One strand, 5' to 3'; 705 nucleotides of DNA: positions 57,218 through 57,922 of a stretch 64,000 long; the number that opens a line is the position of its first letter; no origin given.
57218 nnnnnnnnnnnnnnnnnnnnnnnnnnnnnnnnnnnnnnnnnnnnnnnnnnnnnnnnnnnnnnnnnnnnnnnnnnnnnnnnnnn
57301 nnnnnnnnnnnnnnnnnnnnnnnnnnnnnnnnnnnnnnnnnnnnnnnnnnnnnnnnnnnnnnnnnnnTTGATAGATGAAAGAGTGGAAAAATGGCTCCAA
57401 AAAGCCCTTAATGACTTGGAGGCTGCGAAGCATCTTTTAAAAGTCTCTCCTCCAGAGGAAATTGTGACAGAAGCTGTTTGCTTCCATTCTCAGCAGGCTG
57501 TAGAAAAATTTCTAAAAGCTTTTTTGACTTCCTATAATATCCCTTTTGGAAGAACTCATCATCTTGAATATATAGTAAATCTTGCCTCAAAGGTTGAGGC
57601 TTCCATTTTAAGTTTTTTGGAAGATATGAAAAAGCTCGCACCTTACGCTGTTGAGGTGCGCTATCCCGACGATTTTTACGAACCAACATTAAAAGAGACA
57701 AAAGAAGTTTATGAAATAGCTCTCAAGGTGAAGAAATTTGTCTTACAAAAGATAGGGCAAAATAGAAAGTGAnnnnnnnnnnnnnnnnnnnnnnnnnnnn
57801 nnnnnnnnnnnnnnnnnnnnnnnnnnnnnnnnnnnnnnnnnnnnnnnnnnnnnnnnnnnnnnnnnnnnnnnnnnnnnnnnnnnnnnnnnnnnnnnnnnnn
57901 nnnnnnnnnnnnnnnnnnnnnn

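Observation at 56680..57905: MNT-HEPN toxin-antitoxin cassette bracketed by 89-bp direct repeats, next to a 6-Cys mini-protein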

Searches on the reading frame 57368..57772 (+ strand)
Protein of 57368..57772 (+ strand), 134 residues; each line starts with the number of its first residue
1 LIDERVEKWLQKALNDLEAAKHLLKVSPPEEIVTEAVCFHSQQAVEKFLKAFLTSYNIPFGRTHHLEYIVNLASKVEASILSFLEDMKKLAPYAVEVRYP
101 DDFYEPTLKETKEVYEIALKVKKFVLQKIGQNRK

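Call 8: search_protein_families(library=pfam, proteins=[window:57374-57772:+], max_evalue=0.01)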
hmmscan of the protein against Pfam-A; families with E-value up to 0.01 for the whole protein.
window:57374-57772:+ (132 aa): 1 family
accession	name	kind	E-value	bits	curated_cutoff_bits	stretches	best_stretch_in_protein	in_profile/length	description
PF05168.19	HEPN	-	3.2e-24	85.8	22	1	4-123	1-114/117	HEPN domain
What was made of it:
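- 57368..57772 (+): HEPN-domain protein (HEPN-T clade, PF05168), the putative toxin, 134 aa. Its TTG start overlaps the MNT stop. PF05168 at 3.2e-24 (call 8).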

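Call 9: search_protein_families(library=ncbifam, proteins=[window:57374-57772:+], max_evalue=0.01)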
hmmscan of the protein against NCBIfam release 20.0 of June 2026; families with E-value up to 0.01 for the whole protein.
window:57374-57772:+ (132 aa): 0 families

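Call 10: find_encoding_contigs(protein=window:57368-57772:+, flank=10000, max_places=10)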
Protein window:57368-57772:+ (134 aa): 2 contigs read that carry it; 2 places shown.
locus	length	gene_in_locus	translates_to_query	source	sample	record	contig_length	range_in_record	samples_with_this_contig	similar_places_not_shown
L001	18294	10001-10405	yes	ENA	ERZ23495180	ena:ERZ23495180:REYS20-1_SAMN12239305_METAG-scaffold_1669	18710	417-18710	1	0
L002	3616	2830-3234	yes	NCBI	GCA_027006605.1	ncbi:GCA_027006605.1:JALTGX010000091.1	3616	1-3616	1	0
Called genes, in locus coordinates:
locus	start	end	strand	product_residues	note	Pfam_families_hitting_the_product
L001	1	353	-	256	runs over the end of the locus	?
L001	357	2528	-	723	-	PF00982:Glyco_transf_20, PF00534:Glycos_transf_1 (faint), PF02358:Trehalose_PPase, PF08282:Hydrolase_3 (faint)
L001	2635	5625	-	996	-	PF00873:ACR_tran, PF02355:SecD_SecF_C (weak)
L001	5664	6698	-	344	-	PF00149:Metallophos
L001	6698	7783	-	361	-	PF00364:Biotin_lipoyl (faint), PF25984:BSH_YknX (weak), PF25917:BSH_RND (weak), PF25975:CzcB_C, PF25989:YknX_C (weak)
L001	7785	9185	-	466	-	PF02321:OEP (faint)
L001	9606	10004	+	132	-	PF18765:Polbeta, PF01909:NTP_transf_2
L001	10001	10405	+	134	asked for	PF05168:HEPN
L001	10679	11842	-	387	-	PF06980:DUF1302 (faint)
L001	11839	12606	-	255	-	PF07044:DUF1329 (faint), PF17131:TP_0789-like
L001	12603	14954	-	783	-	PF03176:MMPL, PF02460:Patched, PF12349:Sterol-sensing, PF03176:MMPL, PF00873:ACR_tran (weak)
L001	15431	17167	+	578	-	-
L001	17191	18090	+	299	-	PF02445:NadA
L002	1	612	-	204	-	?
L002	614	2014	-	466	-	PF02321:OEP (faint)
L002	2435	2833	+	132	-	PF18765:Polbeta, PF01909:NTP_transf_2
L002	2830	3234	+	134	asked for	PF05168:HEPN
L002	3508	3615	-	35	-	?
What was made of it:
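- On Integron gene cassette / attC: There is no integrase domain in the called genes from about 9 kb on the left to about 8 kb on the right (call 10).
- No integrase or transposase among the neighbouring genes (call 10).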

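Call 17: find_homologous_proteins(query=window:57368-57772:+)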
Query window:57368-57772:+ (134 aa): 102 proteins with E <= 0.001 among 108 candidates.
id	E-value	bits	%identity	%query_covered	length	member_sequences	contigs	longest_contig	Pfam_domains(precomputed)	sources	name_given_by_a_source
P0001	6.3e-81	287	100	100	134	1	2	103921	PF05168.20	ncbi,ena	-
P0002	1.8e-52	195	70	96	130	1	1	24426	PF05168.20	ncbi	-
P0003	9.5e-52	192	69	96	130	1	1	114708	PF05168.20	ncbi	-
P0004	4.2e-50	187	69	96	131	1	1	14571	PF05168.20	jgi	-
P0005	4.0e-37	145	55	97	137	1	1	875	PF05168.20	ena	-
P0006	1.1e-35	140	55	97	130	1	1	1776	PF05168.20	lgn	-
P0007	2.8e-35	139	56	96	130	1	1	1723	PF05168.20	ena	-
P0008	5.8e-35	138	55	97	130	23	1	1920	PF05168.20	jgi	-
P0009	6.1e-35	138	56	96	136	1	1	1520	PF05168.20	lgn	-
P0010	1.0e-34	137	60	96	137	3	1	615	PF05168.20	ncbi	-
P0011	1.2e-34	137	53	99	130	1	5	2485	PF05168.20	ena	-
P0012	1.3e-34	137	50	99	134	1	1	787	PF05168.20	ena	-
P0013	1.3e-34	137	55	99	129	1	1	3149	PF05168.20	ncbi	-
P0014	1.6e-34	137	53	97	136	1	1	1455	PF05168.20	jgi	jgi:HEPN domain-containing protein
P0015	4.3e-34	135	53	97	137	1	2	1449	PF05168.20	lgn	-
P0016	4.8e-34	135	53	97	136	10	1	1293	PF05168.20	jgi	jgi:HEPN domain-containing protein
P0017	4.9e-34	135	54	96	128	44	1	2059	PF05168.20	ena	-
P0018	6.0e-34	135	53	96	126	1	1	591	PF05168.20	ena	-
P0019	6.0e-34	135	55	97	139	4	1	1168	PF05168.20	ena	-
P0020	6.3e-34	135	54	94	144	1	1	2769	PF05168.20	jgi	jgi:HEPN domain-containing protein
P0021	2.3e-33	133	53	96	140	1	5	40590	PF05168.20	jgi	jgi:HEPN domain-containing protein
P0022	2.4e-33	133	55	97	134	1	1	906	PF05168.20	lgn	-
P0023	2.5e-33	133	53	96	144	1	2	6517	PF05168.20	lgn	-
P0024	4.8e-33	132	53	96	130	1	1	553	PF05168.20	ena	-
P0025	5.4e-33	132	55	97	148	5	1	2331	PF05168.20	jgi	-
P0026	5.5e-33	132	54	95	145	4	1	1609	PF05168.20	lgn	-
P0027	6.1e-33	132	54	97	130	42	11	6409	PF05168.20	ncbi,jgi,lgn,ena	jgi:HEPN domain-containing protein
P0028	9.5e-33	131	53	97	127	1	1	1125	PF05168.20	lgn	-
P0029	1.0e-32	131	55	96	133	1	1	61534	PF05168.20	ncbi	-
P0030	2.4e-32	130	52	96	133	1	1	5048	PF05168.20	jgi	jgi:HEPN domain-containing protein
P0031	2.7e-32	129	53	96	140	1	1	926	PF05168.20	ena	-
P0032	3.4e-32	129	52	99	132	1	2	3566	PF05168.20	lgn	-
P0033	3.7e-32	129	48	100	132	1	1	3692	PF05168.20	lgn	-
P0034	6.9e-32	128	53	95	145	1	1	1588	PF05168.20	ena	-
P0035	7.0e-32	128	54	95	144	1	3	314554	PF05168.20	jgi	jgi:HEPN domain-containing protein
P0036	9.0e-32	128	53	96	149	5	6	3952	PF05168.20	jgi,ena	-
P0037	3.6e-31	126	54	95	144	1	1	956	PF05168.20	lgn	-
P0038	7.7e-31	125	48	97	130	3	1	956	PF05168.20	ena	-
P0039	8.3e-31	125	52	96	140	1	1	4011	PF05168.20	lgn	-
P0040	8.7e-31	125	48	96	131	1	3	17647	PF05168.20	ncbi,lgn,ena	ncbi:MAG: HEPN domain-containing protein [bacterium]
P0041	1.4e-30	124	49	92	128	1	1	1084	PF05168.20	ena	-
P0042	3.6e-30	123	50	96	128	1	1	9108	PF05168.20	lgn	-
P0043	4.0e-30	122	50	99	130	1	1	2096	PF05168.20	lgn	-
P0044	4.0e-30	122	49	91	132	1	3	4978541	PF05168.20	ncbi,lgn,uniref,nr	ncbi:HEPN domain protein [Caldithrix abyssi DSM 13497]|uniref:HEPN domain protein n=1 Tax=Caldithrix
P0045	4.9e-30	122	50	96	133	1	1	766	PF05168.20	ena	-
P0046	6.5e-30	122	48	92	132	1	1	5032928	PF05168.20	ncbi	ncbi:HEPN domain-containing protein [Calditrichota bacterium GD2]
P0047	6.5e-30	122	50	96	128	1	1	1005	PF05168.20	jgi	-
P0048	9.9e-30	121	52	94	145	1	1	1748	PF05168.20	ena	-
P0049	2.2e-29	120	50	96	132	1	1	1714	PF05168.20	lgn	-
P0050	3.5e-29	119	47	97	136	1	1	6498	PF05168.20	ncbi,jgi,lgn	-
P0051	3.6e-29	119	47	97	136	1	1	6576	PF05168.20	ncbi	-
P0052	5.2e-29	119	45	97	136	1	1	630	PF05168.20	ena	-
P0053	1.1e-28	118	50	94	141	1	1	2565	PF05168.20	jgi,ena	-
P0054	1.7e-28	117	50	95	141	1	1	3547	PF05168.20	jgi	jgi:HEPN domain-containing protein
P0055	3.6e-28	116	45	99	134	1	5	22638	PF05168.20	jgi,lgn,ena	-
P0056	6.0e-28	115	49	96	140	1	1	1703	PF05168.20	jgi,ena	-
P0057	9.5e-28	115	48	97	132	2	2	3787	PF05168.20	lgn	-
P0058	1.5e-27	114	47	95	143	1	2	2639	PF05168.20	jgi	jgi:HEPN domain-containing protein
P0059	1.1e-26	111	46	96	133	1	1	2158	PF05168.20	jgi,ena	-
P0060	2.1e-26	110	48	90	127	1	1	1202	PF05168.20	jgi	-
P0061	2.4e-26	110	46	96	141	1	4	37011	PF05168.20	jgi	jgi:HEPN domain-containing protein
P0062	2.7e-26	110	47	97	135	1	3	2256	PF05168.20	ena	-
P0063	2.9e-26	110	48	90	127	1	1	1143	PF05168.20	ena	-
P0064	5.7e-26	109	56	75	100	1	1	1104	PF05168.20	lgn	-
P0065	7.1e-26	109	55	75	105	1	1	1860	PF05168.20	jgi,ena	-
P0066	2.0e-25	107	46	93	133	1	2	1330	PF05168.20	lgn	-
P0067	3.0e-25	107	47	94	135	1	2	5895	PF05168.20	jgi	-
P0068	7.5e-25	105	47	97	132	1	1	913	PF05168.20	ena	-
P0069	1.0e-24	105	45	99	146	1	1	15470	PF05168.20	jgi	-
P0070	2.2e-24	104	46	97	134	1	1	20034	PF05168.20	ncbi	ncbi:MAG: HEPN domain-containing protein [Candidatus Hydrogenedentota bacterium]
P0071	8.5e-24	102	47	96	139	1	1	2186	PF05168.20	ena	-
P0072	1.0e-23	102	54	75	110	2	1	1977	PF05168.20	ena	-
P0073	1.4e-22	98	44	98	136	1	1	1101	PF05168.20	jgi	jgi:HEPN domain-containing protein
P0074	3.7e-22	97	49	77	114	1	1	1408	PF05168.20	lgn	-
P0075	4.5e-22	96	46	93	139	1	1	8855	PF05168.20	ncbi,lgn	-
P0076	1.0e-21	95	46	82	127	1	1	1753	PF05168.20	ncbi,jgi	-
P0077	1.0e-21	95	44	98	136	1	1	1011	PF05168.20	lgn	-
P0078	1.4e-21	95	43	94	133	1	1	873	PF05168.20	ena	-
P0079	1.3e-20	92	46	93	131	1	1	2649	PF05168.20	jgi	jgi:HEPN domain-containing protein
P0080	1.7e-20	91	43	90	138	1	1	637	PF05168.20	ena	-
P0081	1.8e-20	91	56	71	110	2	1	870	PF05168.20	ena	-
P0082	6.1e-20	90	43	93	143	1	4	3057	PF05168.20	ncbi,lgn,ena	-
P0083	7.6e-20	89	45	90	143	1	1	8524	PF05168.20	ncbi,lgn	-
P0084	1.3e-15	76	37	88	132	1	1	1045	PF05168.20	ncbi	-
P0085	1.8e-15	75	43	72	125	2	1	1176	PF05168.20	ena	-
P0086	2.9e-15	74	37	94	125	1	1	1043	PF05168.20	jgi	jgi:HEPN domain-containing protein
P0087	3.0e-15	74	45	89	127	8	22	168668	PF05168.20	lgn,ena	-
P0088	4.0e-15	74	41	91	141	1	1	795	PF05168.20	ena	-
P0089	3.6e-14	71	41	90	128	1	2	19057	PF05168.20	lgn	-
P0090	3.6e-14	71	41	89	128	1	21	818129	PF05168.20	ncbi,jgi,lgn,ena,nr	ncbi:MAG: HEPN domain-containing protein [Exilispira sp.]|jgi:HEPN domain-containing protein|nr:HEPN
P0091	4.3e-14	71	45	71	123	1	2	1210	PF05168.20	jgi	-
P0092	4.6e-14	71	41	89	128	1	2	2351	PF05168.20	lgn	-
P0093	5.8e-14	70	35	94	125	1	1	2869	PF05168.20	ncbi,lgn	-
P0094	1.3e-13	69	46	70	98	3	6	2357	PF05168.20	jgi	-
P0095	1.3e-13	69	40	89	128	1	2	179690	PF05168.20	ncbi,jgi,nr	ncbi:MAG: HEPN domain-containing protein [Spirochaetales bacterium]|nr:HEPN domain-containing protei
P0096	9.5e-13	66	45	69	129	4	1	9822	PF05168.20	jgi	jgi:HEPN domain-containing protein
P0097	1.2e-12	66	38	90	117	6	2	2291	PF05168.20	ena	-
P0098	3.5e-12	65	37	92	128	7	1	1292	PF05168.20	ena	-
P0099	4.1e-11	61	36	90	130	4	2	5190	PF05168.20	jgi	jgi:HEPN domain-containing protein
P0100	5.9e-11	61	35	91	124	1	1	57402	PF05168.20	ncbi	-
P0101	1.6e-7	49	37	69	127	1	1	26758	PF05168.20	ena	-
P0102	1.2e-6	47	48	48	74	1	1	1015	PF05168.20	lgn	-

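Call 18: find_encoding_contigs(protein=P0002, flank=10000, max_places=4)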
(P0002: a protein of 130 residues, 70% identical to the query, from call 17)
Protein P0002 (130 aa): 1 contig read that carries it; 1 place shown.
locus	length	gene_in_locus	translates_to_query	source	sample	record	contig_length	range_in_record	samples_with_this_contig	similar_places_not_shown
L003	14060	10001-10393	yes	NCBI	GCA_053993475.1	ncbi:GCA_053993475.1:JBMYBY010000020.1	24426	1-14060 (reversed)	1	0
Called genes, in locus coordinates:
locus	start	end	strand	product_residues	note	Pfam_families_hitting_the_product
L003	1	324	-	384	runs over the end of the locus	PF01566:Nramp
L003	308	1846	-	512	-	PF02538:Hydantoinase_B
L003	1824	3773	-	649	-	PF05378:Hydant_A_N, PF01968:Hydantoinase_A, PF19278:Hydant_A_C (weak)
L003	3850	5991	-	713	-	PF02897:Peptidase_S9_N, PF00326:Peptidase_S9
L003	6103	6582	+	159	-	PF04343:DUF488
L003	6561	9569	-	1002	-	PF00873:ACR_tran, PF02355:SecD_SecF_C (faint), PF03176:MMPL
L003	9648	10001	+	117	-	PF01909:NTP_transf_2, PF18765:Polbeta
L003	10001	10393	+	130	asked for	PF05168:HEPN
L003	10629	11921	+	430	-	PF01637:ATPase_2 (weak), PF13173:AAA_14, PF03008:DUF234 (weak)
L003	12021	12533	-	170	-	-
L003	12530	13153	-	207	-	-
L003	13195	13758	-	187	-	-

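Call 19: find_encoding_contigs(protein=P0003, flank=10000, max_places=4)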
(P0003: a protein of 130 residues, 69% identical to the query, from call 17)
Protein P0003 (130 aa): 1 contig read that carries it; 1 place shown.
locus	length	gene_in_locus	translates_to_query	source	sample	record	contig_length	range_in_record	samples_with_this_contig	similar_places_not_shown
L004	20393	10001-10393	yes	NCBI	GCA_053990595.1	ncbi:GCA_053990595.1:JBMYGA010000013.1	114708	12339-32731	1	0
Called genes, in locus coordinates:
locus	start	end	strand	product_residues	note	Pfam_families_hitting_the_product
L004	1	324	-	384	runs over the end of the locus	PF01566:Nramp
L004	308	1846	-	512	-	PF02538:Hydantoinase_B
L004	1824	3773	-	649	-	PF05378:Hydant_A_N, PF01968:Hydantoinase_A, PF19278:Hydant_A_C (weak)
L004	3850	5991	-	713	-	PF02897:Peptidase_S9_N, PF00326:Peptidase_S9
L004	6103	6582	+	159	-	PF04343:DUF488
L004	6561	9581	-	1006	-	PF00873:ACR_tran, PF02355:SecD_SecF_C (faint), PF03176:MMPL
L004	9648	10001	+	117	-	PF01909:NTP_transf_2, PF18765:Polbeta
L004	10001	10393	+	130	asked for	PF05168:HEPN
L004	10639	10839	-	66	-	-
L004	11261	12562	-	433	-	-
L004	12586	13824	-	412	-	PF01134:GIDA (faint), PF01266:DAO (faint), PF01494:FAD_binding_3 (faint), PF03486:HI0933_like (faint), PF05834:Lycopene_cycl (faint), PF07992:Pyr_redox_2, PF13738:Pyr_redox_3, PF00070:Pyr_redox, +2 more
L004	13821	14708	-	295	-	PF10609:ParA (faint), PF01656:CbiA, PF02374:ArsA_ATPase (weak), PF13614:AAA_31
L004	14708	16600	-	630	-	PF03063:Prismane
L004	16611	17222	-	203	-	PF12797:Fer4_2 (faint), PF13187:Fer4_9 (faint), PF13247:Fer4_11, PF13237:Fer4_10, PF25160:LdpA_Fe-S-bd (weak), PF12838:Fer4_7, PF00037:Fer4 (weak), PF12837:Fer4_6 (weak), +1 more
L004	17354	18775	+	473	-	-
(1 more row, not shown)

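Call 20: find_encoding_contigs(protein=P0004, flank=10000, max_places=4)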
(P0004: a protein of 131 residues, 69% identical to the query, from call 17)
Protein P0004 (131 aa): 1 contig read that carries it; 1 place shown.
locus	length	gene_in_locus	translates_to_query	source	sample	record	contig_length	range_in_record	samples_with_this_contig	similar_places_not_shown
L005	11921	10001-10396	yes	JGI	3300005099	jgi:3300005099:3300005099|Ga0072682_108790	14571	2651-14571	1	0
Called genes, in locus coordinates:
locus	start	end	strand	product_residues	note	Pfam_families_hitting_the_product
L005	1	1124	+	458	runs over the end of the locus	PF00294:PfkB, PF08543:Phos_pyr_kin (weak), PF01467:CTP_transf_like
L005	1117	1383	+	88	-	PF13580:SIS_2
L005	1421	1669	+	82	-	PF13580:SIS_2 (weak)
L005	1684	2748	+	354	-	PF01075:Glyco_transf_9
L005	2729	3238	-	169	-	PF08645:PNK3P, PF00702:Hydrolase, PF13419:HAD_2, PF13242:Hydrolase_like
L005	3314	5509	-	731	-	PF00515:TPR_1 (faint), PF07719:TPR_2 (faint), PF13371:TPR_9 (faint), PF13431:TPR_17 (faint), PF13429:TPR_15 (faint), PF12895:ANAPC3 (faint), PF13176:TPR_7 (faint), PF13181:TPR_8 (weak), +6 more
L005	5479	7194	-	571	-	PF07719:TPR_2 (faint), PF13431:TPR_17 (faint), PF13432:TPR_16 (faint), PF00515:TPR_1 (faint), PF13181:TPR_8 (faint), PF13414:TPR_11 (faint), PF13428:TPR_14 (faint), PF14559:TPR_19 (faint)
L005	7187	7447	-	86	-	-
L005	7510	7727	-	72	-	-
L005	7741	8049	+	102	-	PF06514:PsbU (weak), PF12826:HHH_2 (faint), PF14520:HHH_5 (weak), PF12836:HHH_3, PF00633:HHH, PF14716:HHH_8 (faint), PF03934:T2SSK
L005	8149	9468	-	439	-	PF13173:AAA_14, PF13635:DUF4143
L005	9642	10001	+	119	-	PF01909:NTP_transf_2, PF18765:Polbeta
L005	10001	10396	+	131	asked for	PF05168:HEPN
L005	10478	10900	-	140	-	PF01850:PIN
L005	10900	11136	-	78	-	PF02604:PhdYeFM_antitox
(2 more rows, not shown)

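Call 40: search_solved_structures(query=window:57368-57772:+, max_evalue=0.01, show_alignments=2)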
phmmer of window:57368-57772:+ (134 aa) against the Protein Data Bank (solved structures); distinct sequences matched with E-value up to 0.01: 2.
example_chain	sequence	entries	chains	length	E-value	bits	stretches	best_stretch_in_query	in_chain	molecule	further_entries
1wol_A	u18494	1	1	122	0.00012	25.6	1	4-107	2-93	122aa long conserved hypothetical protein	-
1ufb_A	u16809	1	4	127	0.0082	19.6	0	6-128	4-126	TT1696 protein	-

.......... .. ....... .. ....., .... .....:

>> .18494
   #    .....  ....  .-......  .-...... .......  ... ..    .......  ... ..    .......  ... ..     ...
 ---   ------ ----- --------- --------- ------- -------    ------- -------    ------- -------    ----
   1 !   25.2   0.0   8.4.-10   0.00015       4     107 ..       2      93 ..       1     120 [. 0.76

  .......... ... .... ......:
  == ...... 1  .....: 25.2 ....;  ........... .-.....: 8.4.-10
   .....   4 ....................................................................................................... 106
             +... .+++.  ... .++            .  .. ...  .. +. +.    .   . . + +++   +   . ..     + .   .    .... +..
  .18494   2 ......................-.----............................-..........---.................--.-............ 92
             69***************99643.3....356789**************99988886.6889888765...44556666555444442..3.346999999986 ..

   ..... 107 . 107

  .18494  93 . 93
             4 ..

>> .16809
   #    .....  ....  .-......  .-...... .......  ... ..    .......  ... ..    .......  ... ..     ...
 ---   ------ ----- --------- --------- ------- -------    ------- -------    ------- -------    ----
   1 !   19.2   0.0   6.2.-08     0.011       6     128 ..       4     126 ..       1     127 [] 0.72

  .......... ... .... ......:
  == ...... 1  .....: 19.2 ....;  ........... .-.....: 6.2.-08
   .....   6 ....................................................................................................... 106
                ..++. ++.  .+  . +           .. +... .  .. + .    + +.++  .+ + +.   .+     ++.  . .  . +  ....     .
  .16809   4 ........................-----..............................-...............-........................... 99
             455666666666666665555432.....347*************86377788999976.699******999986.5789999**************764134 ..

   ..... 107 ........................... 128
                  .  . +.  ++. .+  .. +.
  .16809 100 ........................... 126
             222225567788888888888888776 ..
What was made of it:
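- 57368..57772 (+): Closest PDB entries are 1wol and 1ufb (call 40).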

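Call 42: search_protein_families(library=padloc, proteins=[window:57368-57772:+], max_evalue=0.01)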
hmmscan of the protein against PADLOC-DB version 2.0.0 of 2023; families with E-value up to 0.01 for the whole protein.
window:57368-57772:+ (134 aa): 0 families

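Call 67: find_related_loci(query=window:57368-57772:+, collection=viral_contigs, flank=3000)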
Query window:57368-57772:+ (134 aa) in viral_contigs; peptide patterns used: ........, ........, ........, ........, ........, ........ (x = any residue, [..] = any of these).
22 stretches matched a pattern, but none encodes a relative of the query by tblastn (E <= 1e-3).

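Call 68: find_encoding_contigs(protein=P0005, flank=3000, max_places=3)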
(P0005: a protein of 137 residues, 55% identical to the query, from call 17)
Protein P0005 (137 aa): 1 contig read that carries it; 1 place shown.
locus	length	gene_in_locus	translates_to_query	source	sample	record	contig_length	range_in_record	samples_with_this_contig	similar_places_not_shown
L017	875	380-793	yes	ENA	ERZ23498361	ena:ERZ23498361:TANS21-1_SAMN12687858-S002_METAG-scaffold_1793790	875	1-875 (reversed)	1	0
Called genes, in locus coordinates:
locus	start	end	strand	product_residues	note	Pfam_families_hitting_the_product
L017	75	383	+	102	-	PF01909:NTP_transf_2, PF18765:Polbeta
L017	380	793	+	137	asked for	PF05168:HEPN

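Call 69: find_encoding_contigs(protein=P0021, flank=4000, max_places=5)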
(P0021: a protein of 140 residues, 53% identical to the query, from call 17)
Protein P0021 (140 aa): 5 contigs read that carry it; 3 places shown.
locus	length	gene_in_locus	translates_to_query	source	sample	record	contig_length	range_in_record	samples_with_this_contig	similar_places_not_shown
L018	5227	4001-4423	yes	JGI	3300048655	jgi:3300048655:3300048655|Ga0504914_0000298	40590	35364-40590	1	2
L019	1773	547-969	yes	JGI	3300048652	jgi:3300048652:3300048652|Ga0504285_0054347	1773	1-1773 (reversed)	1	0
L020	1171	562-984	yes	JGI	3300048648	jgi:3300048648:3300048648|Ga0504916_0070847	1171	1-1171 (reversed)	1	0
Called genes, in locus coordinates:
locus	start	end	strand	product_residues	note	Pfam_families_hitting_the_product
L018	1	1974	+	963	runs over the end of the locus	PF00890:FAD_binding_2 (weak), PF01266:DAO, PF07992:Pyr_redox_2, PF12831:FAD_oxidored (weak), PF13450:NAD_binding_8 (weak), PF12838:Fer4_7 (weak), PF13187:Fer4_9 (weak), PF14697:Fer4_21 (weak), +7 more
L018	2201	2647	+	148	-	-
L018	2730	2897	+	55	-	-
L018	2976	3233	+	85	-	PF14076:DUF4258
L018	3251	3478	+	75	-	-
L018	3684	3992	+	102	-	PF01909:NTP_transf_2, PF18765:Polbeta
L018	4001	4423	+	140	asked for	PF05168:HEPN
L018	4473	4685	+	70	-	PF02662:FlpD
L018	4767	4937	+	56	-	PF02662:FlpD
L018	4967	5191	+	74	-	-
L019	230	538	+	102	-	PF01909:NTP_transf_2, PF18765:Polbeta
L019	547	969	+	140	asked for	PF05168:HEPN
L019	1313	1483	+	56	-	PF02662:FlpD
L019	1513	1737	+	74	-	-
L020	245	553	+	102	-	PF01909:NTP_transf_2, PF18765:Polbeta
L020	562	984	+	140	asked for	PF05168:HEPN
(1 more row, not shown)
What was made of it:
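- Checked: Related MNTs are 102 aa long (calls 68, 69).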
